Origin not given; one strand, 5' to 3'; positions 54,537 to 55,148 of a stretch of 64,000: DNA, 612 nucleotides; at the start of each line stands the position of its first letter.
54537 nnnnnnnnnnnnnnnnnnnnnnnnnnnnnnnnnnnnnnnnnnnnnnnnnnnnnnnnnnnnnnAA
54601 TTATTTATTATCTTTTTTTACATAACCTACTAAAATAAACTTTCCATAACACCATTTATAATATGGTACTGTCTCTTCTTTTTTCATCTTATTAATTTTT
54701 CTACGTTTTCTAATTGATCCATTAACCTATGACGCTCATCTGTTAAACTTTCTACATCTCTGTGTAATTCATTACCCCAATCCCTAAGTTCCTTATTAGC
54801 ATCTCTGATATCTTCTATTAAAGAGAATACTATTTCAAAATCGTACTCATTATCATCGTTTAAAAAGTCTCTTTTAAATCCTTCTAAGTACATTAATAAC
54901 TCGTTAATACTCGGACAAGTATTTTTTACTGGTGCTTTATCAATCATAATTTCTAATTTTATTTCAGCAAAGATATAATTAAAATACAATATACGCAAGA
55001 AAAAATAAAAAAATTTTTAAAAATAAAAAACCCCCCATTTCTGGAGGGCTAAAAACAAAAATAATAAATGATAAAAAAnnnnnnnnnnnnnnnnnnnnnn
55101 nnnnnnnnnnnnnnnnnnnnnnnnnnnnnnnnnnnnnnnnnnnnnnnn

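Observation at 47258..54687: At least six unannotated micro-ORFs (28-57 aa) coupled to neighbours through ATGA overlaps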

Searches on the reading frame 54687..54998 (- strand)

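Call 37: search_protein_families(library=pfam, max_evalue=0.01, proteins=[window:54687-54998:-])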
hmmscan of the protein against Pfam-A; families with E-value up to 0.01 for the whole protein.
window:54687-54998:- (104 aa): 1 family
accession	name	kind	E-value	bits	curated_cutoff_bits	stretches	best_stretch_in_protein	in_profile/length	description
PF24850.1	CC_BshC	-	0.0061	16.9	27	1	30-102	18-92/159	Bacillithiol biosynthesis BshC, C-terminal coiled-coil domain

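Call 44: search_protein_families(library=phrogs, max_evalue=0.001, proteins=[window:54687-54998:-])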
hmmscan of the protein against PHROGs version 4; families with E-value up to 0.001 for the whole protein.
window:54687-54998:- (104 aa): 0 families
